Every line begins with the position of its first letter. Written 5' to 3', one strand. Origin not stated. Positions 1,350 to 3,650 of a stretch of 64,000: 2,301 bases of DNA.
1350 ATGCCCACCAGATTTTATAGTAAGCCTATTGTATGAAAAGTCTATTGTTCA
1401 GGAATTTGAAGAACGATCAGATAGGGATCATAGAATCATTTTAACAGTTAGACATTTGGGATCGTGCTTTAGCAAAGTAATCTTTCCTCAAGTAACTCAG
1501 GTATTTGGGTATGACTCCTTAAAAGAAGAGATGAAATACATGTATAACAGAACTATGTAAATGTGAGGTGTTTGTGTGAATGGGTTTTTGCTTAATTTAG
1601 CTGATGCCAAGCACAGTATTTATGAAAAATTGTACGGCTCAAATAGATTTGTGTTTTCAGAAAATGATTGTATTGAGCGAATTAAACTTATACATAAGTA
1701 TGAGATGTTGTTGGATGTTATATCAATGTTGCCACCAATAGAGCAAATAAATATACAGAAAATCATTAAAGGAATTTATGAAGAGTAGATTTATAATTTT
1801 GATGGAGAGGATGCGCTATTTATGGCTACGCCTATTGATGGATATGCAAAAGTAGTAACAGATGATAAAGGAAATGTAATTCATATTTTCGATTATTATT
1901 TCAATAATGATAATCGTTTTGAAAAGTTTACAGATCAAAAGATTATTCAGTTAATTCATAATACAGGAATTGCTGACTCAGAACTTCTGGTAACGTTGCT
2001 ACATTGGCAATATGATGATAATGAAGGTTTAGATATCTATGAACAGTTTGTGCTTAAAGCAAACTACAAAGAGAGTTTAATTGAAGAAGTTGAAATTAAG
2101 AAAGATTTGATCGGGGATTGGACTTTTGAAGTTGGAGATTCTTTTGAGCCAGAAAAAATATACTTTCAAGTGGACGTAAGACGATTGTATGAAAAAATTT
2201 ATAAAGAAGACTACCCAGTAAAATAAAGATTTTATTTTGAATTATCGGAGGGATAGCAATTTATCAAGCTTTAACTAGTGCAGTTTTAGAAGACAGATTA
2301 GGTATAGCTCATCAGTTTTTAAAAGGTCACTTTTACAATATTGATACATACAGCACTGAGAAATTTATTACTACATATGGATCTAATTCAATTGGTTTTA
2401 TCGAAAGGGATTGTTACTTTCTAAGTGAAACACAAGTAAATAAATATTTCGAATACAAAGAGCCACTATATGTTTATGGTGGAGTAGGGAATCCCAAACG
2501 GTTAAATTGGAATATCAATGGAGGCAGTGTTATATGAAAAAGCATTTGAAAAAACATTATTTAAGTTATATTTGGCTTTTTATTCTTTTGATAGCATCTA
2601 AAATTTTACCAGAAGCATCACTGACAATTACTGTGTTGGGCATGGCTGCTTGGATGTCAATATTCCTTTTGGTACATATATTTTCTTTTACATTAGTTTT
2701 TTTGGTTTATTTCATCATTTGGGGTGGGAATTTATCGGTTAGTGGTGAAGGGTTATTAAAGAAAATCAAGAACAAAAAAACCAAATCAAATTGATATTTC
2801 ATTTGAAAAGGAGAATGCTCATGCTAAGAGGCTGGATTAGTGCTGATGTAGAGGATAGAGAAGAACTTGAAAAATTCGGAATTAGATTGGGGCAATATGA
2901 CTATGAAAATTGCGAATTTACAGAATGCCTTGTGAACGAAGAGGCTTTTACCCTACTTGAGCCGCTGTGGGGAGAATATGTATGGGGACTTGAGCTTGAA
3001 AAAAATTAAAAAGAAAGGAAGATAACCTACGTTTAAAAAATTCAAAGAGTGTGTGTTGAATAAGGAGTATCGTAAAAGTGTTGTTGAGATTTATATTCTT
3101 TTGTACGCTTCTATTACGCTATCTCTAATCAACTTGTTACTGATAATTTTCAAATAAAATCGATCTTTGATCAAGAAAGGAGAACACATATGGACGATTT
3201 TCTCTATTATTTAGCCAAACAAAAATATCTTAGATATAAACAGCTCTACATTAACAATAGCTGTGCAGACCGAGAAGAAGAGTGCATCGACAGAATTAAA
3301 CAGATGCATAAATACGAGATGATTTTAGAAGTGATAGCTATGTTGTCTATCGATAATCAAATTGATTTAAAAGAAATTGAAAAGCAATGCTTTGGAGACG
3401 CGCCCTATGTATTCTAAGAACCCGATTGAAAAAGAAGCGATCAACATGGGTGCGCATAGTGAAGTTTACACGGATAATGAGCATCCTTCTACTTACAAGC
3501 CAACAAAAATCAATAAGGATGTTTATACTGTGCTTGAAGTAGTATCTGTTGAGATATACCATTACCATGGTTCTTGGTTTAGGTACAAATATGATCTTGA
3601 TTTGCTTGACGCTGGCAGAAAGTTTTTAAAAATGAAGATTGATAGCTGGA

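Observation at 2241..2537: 92-codon open frame with no canonical start, ideal SD + 6 nt + ATT, translationally coupled (ATGA) to the downstream membrane-protein gene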

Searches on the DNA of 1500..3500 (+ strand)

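Call 4: search_dna_similar(query=window:1500-3500:+, collection=phages, mode=near, max_rows=30)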
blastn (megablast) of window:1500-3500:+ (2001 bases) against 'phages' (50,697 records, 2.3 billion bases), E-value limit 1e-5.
No match.

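Call 5: search_dna_similar(query=window:1500-3500:+, collection=phages, mode=distant, max_rows=30)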
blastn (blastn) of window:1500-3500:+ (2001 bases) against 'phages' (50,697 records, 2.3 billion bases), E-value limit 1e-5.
No match.

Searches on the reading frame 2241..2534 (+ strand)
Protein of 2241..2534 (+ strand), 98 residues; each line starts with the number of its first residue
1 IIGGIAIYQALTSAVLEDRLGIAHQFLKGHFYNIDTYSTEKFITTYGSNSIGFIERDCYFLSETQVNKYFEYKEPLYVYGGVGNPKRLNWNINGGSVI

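Call 6: search_protein_families(library=phrogs, proteins=[window:2259-2534:+], max_evalue=0.1)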
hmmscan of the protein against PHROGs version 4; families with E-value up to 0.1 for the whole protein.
window:2259-2534:+ (92 aa): 0 families

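Call 10: search_dna_similar(query=window:2259-2534:+, collection=phages, mode=protein, max_rows=30, max_evalue=1)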
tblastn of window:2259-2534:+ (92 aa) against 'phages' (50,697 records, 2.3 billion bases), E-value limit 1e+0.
No match.

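Call 11: find_homologous_proteins(query=window:2241-2534:+, max_evalue=10)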
Query seq(98 aa): 1 candidates shared short words with the query, none scored E <= 10.

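Call 12: find_related_loci(query=window:2259-2534:+, collection=viral_contigs, flank=5000)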
Query seq(92 aa) (92 aa) in viral_contigs; peptide patterns used: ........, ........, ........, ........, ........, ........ (x = any residue, [..] = any of these).
25 stretches matched a pattern; 2 encode a relative of the query (tblastn E <= 1e-3); 2 distinct loci.
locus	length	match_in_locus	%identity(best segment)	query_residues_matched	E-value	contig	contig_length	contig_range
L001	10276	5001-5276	100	1-92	4e-61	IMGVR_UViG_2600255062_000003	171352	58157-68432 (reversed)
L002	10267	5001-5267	96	1-89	2e-57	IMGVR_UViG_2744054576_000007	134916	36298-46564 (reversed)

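Call 20: find_related_loci(query=window:2259-2534:+, collection=genome_contigs, flank=10000)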
Query seq(92 aa) (92 aa) in genome_contigs; peptide patterns used: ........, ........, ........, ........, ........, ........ (x = any residue, [..] = any of these).
113 stretches matched a pattern; 1 encode a relative of the query (tblastn E <= 1e-3); 1 distinct loci.
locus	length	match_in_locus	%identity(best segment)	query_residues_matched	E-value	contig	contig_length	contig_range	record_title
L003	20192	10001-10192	41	4-71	2e-5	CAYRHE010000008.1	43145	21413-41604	MAG TPA_asm: uncultured Candidatus Peribacteria bacterium isolate SRP241341_co1_27 genome assembly, contig: NODE_1059_le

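Call 21: find_related_loci(query=window:2259-2534:+, collection=metagenome_contigs, flank=5000)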
Query seq(92 aa) (92 aa) in metagenome_contigs; peptide patterns used: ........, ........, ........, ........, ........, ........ (x = any residue, [..] = any of these).
187 stretches matched a pattern, but none encodes a relative of the query by tblastn (E <= 1e-3).

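Call 24: search_protein_families(library=pfam, proteins=[window:2259-2534:+], max_evalue=1)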
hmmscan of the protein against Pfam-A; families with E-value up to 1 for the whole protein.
window:2259-2534:+ (92 aa): 0 families

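Call 25: search_protein_representatives(protein=window:2259-2534:+)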
Query: 92 residues. Proteins with E-value up to 0.001 (for the whole library): 7; up to 1e-10: 5; up to 1e-30: 0. The best 7 are listed.
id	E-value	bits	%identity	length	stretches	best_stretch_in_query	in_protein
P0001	5.6e-18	81.5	55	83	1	1-80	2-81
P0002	2.4e-13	66.6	45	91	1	1-85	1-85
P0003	1.3e-12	64.3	50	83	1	2-65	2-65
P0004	2.5e-12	63.4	43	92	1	4-84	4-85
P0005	1.9e-11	60.6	40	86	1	2-84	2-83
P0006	8.9e-09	52.0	36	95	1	2-84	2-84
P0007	3.1e-04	37.5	19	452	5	20-72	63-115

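Call 29: find_related_loci(query=A2, collection=viral_contigs, flank=3000)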
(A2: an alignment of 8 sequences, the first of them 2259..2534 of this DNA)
Query A2 (92 aa) in viral_contigs; peptide patterns used: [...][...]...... (x = any residue, [..] = any of these).
8 stretches matched a pattern; 2 encode a relative of the query (tblastn E <= 1e-3); 2 distinct loci.
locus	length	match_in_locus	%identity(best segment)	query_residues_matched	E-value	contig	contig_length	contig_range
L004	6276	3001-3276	100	1-92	2e-61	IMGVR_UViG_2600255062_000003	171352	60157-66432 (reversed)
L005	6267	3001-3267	96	1-89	1e-57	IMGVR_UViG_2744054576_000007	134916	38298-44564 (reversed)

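Call 32: find_encoding_contigs(protein=P0002, flank=5000, max_places=3)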
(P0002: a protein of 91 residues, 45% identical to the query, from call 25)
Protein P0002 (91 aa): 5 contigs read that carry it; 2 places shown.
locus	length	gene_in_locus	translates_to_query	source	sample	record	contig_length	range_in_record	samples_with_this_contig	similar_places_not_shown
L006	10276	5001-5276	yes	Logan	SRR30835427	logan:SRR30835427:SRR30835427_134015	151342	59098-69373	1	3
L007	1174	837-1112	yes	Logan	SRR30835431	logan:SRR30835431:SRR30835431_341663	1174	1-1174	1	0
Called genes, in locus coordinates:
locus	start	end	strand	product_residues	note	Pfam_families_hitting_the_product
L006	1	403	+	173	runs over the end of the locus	PF00186:DHFR_1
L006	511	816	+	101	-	PF23969:DUF7296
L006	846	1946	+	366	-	PF20720:nSTAND3 (weak), PF00004:AAA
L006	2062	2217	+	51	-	-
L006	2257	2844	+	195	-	-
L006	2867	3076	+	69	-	-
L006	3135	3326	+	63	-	-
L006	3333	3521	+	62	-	-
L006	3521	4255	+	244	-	PF23023:Anti-Pycsar_Apyc1, PF00753:Lactamase_B (weak), PF12706:Lactamase_B_2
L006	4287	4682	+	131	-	-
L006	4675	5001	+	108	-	PF22751:DUF488-N3a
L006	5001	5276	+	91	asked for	-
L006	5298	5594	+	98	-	-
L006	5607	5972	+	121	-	-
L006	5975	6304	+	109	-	-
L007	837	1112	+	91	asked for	-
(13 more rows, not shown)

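Call 35: find_encoding_contigs(protein=P0001, flank=5000, max_places=3)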
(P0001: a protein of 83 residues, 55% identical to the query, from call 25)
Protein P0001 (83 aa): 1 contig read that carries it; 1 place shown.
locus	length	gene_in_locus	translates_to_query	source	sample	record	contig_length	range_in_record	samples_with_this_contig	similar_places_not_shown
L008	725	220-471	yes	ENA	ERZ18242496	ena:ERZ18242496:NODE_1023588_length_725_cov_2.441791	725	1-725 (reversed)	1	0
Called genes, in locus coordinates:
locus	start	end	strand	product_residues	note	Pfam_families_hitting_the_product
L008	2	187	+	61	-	?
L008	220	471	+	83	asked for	-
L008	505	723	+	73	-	?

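Call 37: find_encoding_contigs(protein=P0004, flank=5000, max_places=2)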
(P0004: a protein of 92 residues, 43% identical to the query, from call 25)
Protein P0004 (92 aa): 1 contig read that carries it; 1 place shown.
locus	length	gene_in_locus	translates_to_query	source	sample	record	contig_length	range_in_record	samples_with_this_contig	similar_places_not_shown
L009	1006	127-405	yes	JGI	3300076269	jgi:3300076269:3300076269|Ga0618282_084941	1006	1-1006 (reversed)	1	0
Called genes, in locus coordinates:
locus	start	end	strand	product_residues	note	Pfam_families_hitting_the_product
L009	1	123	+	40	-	?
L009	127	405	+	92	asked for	-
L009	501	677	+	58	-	-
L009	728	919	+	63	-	-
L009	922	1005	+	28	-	?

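Call 38: find_encoding_contigs(protein=P0005, flank=5000, max_places=2)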
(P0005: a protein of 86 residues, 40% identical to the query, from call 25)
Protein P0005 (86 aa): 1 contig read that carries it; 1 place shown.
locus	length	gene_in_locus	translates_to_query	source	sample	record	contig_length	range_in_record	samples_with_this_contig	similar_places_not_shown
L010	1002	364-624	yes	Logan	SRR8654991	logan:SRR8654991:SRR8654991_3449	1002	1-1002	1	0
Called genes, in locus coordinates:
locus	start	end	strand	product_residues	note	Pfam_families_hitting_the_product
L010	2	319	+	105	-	?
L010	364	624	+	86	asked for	-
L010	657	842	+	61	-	-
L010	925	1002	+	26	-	?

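Call 43: predict_structure(alignment_id=A3)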
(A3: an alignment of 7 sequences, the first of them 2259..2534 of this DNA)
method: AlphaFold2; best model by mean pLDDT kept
length: 92 residues; sequences in the alignment: 7
mean_pLDDT: 80.6   pTM: 0.61
mean pLDDT of the five models: 80.6, 80.2, 78.3, 78.1, 77.2
residues with pLDDT >= 90: 47; 70-90: 22; 50-70: 7; < 50: 16
segments of 3 or more residues with pLDDT < 50: 79-92
pLDDT, mean of each block of 10 residues (from residue 1): 96 95 95 87 85 95 90 51 41 35
secondary structure, 60 per line:
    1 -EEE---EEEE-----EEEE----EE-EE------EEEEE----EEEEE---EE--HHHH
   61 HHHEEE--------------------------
elements in order: E2-4 E8-11 E17-20 E36-40 E45-49 H57-63 E64-66

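Call 68: fold_search(model_id=the predicted structure, library=viral)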
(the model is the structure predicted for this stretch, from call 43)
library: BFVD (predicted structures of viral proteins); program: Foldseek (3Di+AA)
matches with E <= 10: 182; with E <= 0.001: 0
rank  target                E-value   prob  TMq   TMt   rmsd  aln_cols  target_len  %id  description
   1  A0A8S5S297            1.4e-02  0.99  0.35  0.50  10.4        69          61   10  Uncharacterized protein [Siphoviridae sp. ctCIv11]
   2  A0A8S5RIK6            2.5e-01  0.66  0.36  0.42  10.1        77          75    8  Uncharacterized protein [virus sp. ctHG14]
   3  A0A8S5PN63            2.8e-01  0.51  0.31  0.33  10.4        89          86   13  Phage protein [Myoviridae sp. ctIyl4]
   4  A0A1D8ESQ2            6.4e-01  0.16  0.22  0.25  11.3        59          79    8  Uncharacterized protein [Arthrobacter phage Suppi]
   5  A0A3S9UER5            7.2e-01  0.16  0.22  0.31  11.0        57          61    7  Uncharacterized protein [Arthrobacter phage Litotes]
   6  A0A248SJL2            7.7e-01  0.15  0.24  0.20  13.1        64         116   17  (no name in the UniProt tables at hand)
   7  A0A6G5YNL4            1.2e+00  0.20  0.27  0.29  10.8        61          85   16  (no name in the UniProt tables at hand)
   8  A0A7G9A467            1.3e+00  0.12  0.19  0.30  10.6        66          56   15  Uncharacterized protein [Bacteriophage sp.]
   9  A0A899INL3            1.4e+00  0.11  0.16  0.05  10.7        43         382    9  (no name in the UniProt tables at hand)
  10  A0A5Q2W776            1.4e+00  0.06  0.17  0.11  18.8        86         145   17  (no name in the UniProt tables at hand)
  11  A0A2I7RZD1            1.4e+00  0.11  0.22  0.13  13.8        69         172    9  (no name in the UniProt tables at hand)
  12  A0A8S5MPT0            1.4e+00  0.06  0.10  0.07  15.1        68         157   10  Uncharacterized protein [Siphoviridae sp. ct0yq10]
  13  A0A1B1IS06            1.6e+00  0.15  0.24  0.07  10.2        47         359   15  (no name in the UniProt tables at hand)
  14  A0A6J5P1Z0            1.6e+00  0.14  0.18  0.07  11.9        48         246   14  Uncharacterized protein [uncultured Caudovirales phage]
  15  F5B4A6                2.1e+00  0.16  0.21  0.18   2.1        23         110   17  (no name in the UniProt tables at hand)
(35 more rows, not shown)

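Call 95: search_protein_families(library=ncbifam, alignment_id=A3, max_evalue=0.01)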
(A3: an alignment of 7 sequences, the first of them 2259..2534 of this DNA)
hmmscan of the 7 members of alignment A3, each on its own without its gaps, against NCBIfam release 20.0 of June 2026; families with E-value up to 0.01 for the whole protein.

A. member 1, window:2259-2534:+ (92 aa): 0 families

B. families by the number of members that match (of 7 scanned): 0 families

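Call 96: search_protein_families(library=padloc, alignment_id=A3, max_evalue=0.01)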
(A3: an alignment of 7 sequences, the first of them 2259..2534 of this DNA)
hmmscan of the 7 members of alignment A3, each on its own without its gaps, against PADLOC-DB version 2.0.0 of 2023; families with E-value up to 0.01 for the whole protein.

A. member 1, window:2259-2534:+ (92 aa): 0 families

B. families by the number of members that match (of 7 scanned): 1 family
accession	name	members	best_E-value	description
PDLC04101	HerA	1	0.0061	-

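Call 97: list_cluster_members(proteins=[window:2259-2534:+, window:2259-2534:+, window:21512-21700:+])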
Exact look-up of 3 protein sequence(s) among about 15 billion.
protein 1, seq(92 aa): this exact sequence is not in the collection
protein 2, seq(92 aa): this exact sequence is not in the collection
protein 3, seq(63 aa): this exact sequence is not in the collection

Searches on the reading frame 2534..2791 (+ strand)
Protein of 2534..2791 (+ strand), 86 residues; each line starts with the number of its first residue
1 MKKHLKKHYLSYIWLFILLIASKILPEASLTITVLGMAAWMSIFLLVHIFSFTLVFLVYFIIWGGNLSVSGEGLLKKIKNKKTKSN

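Call 6: search_protein_families(library=phrogs, proteins=[window:2534-2791:+], max_evalue=0.1)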
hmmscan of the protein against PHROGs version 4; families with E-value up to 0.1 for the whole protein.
window:2534-2791:+ (86 aa): 2 families
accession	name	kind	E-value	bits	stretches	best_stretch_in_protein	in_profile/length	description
phrog_21126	-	unknown function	0.018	15.9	1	1-56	4-56/86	-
phrog_11899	-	unknown function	0.029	15.4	1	26-53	25-52/55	-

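Call 24: search_protein_families(library=pfam, proteins=[window:2534-2791:+], max_evalue=1)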
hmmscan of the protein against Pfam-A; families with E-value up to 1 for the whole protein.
window:2534-2791:+ (86 aa): 0 families

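Call 56: find_encoding_contigs(protein=window:2534-2791:+, flank=3000, max_places=10)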
Protein window:2534-2791:+ (86 aa): 6 contigs read that carry it; 4 places shown.
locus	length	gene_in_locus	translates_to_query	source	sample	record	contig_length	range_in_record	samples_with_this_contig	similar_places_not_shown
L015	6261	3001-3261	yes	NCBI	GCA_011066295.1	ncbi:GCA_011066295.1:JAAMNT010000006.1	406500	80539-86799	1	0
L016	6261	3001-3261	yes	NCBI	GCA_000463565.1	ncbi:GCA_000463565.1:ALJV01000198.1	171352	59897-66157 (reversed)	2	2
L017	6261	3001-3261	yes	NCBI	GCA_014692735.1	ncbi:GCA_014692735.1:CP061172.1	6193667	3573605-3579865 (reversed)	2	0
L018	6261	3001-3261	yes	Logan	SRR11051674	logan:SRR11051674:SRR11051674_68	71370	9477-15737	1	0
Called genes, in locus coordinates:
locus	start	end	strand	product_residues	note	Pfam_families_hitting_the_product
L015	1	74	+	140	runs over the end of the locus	PF06725:3D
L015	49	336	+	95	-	PF07659:DUF1599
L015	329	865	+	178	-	PF06941:NT5C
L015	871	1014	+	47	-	-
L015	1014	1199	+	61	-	-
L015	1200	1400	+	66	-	-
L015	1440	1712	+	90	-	PF20037:DUF6440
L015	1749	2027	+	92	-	-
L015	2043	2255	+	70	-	-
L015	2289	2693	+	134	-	-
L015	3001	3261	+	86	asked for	-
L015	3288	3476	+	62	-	-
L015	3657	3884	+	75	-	-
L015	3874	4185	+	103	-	-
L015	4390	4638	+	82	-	-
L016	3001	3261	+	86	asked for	-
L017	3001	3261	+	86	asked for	-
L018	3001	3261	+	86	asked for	-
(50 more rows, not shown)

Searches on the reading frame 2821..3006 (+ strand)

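Call 6: search_protein_families(library=phrogs, proteins=[window:2821-3006:+], max_evalue=0.1)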
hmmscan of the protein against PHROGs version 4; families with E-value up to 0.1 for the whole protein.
window:2821-3006:+ (62 aa): 0 families

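Call 24: search_protein_families(library=pfam, proteins=[window:2821-3006:+], max_evalue=1)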
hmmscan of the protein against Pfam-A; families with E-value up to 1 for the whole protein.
window:2821-3006:+ (62 aa): 1 family
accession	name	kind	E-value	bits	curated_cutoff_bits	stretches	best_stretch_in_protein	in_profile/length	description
PF05343.19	Peptidase_M42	-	0.17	11.3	23.2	1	5-35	92-122/292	M42 glutamyl aminopeptidase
